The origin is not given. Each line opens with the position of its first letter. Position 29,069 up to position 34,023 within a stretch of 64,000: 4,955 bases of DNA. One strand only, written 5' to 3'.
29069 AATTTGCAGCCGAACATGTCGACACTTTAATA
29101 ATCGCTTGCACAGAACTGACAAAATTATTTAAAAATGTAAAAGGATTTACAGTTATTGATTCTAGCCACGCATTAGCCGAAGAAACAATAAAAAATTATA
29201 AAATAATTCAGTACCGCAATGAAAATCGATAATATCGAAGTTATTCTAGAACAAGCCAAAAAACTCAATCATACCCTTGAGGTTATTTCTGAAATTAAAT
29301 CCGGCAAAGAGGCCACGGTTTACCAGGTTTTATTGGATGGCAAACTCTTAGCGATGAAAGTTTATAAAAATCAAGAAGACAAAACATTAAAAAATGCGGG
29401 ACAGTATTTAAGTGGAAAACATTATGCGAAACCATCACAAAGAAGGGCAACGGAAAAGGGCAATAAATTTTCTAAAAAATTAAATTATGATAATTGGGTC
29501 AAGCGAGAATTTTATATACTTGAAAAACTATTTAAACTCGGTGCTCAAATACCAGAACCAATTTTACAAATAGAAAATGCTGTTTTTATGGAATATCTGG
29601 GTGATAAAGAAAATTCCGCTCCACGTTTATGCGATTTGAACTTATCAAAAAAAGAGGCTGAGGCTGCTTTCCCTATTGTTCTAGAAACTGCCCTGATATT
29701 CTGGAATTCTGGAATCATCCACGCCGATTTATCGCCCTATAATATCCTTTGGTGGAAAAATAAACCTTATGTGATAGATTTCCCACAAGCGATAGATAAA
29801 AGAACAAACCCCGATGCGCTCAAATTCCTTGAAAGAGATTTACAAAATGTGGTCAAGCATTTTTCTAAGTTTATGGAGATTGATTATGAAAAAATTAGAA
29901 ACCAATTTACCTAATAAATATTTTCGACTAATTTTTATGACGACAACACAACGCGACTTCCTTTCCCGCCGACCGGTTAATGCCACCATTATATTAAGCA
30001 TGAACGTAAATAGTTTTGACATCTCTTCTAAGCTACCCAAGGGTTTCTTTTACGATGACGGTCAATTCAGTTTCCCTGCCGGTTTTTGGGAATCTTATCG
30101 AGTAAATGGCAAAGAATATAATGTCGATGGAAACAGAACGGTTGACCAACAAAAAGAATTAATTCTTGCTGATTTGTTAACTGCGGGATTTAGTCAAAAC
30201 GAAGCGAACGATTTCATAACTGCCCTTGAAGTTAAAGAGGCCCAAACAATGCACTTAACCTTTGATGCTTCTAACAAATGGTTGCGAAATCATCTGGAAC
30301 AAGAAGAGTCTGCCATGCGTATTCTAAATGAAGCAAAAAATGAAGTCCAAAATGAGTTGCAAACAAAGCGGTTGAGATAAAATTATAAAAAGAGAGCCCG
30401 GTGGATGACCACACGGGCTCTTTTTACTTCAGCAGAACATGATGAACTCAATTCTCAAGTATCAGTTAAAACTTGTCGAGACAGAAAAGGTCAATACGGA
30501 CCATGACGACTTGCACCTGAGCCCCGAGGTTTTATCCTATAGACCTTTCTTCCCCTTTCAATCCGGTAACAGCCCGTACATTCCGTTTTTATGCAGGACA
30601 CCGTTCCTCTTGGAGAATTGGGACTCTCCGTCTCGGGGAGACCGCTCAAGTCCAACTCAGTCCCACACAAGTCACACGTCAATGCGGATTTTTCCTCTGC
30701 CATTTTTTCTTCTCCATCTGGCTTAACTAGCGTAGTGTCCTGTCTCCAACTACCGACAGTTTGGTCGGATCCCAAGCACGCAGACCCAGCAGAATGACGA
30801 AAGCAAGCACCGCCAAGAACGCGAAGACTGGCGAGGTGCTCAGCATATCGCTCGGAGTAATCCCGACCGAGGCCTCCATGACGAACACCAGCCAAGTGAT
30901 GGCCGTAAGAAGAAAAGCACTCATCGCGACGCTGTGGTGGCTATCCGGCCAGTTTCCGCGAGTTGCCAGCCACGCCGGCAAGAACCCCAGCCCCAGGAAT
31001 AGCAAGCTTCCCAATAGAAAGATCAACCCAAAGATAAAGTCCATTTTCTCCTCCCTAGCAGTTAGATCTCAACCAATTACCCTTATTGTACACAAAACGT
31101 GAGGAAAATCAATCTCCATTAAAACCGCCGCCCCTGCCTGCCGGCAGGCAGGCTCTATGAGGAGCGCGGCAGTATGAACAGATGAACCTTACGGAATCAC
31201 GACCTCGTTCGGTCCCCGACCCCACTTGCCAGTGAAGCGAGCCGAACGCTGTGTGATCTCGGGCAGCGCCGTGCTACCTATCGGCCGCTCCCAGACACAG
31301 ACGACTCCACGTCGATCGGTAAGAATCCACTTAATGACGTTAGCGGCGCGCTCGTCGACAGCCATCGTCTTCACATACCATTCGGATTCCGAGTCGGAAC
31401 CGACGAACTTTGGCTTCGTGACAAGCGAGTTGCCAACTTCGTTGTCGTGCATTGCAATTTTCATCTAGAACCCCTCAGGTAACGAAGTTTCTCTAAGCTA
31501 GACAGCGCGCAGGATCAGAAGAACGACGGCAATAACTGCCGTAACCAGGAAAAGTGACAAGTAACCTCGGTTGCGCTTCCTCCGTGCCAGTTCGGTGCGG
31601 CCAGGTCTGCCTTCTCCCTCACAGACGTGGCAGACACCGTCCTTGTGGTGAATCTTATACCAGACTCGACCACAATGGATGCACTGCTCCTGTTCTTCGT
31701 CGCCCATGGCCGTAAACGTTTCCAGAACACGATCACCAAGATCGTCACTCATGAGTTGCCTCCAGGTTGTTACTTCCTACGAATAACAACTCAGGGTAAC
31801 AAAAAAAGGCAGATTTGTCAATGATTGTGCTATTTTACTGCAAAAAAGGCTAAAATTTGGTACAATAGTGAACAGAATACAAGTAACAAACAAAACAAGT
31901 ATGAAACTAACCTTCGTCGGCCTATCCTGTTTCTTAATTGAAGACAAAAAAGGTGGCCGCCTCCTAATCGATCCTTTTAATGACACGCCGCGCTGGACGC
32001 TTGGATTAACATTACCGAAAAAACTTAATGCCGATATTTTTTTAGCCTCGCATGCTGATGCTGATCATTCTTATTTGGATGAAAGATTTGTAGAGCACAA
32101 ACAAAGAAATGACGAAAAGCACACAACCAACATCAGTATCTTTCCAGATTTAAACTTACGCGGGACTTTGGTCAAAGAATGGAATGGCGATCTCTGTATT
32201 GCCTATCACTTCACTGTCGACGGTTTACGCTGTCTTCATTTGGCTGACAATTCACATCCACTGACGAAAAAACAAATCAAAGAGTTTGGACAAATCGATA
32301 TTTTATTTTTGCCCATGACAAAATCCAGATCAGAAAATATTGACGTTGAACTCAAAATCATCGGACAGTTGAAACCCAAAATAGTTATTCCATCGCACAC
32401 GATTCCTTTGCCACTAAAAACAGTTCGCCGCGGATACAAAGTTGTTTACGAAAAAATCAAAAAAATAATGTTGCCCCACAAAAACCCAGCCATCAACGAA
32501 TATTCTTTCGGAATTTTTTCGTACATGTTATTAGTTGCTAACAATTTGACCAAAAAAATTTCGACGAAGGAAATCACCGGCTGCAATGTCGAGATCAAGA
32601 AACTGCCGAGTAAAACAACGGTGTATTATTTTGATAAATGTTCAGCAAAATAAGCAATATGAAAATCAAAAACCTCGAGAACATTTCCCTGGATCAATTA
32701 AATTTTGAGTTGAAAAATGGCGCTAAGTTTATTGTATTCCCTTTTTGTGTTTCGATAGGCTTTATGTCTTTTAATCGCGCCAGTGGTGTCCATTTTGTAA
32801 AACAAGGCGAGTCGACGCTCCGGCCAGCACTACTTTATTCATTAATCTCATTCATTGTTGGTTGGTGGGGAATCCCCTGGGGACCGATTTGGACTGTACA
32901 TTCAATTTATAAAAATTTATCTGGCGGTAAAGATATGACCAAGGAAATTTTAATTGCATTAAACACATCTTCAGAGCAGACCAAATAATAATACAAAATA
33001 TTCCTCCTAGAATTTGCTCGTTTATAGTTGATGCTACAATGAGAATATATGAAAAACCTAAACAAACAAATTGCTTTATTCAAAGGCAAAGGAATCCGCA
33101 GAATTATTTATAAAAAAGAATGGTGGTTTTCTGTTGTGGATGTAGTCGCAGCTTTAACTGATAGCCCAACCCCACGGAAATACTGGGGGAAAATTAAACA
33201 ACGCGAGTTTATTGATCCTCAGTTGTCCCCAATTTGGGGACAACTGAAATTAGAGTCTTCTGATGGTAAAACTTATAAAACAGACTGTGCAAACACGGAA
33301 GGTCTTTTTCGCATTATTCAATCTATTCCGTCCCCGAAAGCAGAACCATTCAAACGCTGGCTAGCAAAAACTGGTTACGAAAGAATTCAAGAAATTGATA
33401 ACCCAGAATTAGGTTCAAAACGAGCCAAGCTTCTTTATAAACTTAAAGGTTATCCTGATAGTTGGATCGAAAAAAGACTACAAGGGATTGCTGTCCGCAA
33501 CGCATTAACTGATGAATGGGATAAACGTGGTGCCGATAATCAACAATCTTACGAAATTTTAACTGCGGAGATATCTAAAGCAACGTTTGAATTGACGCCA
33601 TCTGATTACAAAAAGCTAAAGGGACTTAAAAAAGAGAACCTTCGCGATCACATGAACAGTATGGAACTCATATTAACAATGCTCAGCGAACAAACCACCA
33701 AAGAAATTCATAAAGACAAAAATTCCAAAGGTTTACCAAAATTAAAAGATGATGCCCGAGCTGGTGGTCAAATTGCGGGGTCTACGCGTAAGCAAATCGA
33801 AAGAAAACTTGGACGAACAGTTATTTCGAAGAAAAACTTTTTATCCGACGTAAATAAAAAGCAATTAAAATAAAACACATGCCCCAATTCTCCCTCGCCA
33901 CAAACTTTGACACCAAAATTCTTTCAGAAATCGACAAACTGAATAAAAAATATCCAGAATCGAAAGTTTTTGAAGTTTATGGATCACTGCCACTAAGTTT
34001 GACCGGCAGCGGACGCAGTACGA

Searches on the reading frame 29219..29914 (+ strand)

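Call 90: search_protein_families(library=pfam, proteins=[window:29219-29914:+], max_evalue=0.001)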
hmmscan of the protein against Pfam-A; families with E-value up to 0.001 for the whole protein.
window:29219-29914:+ (231 aa): 3 families
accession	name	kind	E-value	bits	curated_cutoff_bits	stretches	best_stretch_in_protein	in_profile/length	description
PF01163.29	RIO1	-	4.3e-39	134.5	22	1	34-220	2-179/187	RIO domain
PF00069.31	Pkinase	-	3.9e-05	23.6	31.7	1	22-191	3-145/263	Protein kinase domain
PF19974.5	TCAD9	-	4.6e-05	23.2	40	1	149-195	282-328/429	Ternary complex associated domain 9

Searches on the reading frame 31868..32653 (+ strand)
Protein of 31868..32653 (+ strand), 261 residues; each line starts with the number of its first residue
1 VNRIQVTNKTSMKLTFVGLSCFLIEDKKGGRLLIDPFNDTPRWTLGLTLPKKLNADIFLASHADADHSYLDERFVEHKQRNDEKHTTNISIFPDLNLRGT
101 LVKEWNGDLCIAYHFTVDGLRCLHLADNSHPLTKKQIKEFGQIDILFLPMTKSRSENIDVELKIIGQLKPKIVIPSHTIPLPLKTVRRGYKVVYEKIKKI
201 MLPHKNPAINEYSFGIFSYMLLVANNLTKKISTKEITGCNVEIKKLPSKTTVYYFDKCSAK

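Call 90: search_protein_families(library=pfam, proteins=[window:31868-32653:+], max_evalue=0.001)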
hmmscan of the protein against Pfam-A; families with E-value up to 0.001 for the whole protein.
window:31868-32653:+ (261 aa): 1 family
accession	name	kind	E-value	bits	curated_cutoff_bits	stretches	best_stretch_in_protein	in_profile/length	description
PF13483.12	Lactamase_B_3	-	2.4e-23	83.3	24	1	13-177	1-160/160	Beta-lactamase superfamily domain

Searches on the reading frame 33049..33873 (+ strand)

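Call 90: search_protein_families(library=pfam, proteins=[window:33049-33873:+], max_evalue=0.001)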
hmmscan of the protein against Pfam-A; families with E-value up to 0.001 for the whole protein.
window:33049-33873:+ (274 aa): 1 family
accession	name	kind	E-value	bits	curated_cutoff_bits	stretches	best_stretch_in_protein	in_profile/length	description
PF02498.22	Bro-N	-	1.4e-12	48.4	25.6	1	16-107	2-92/96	BRO family, N-terminal domain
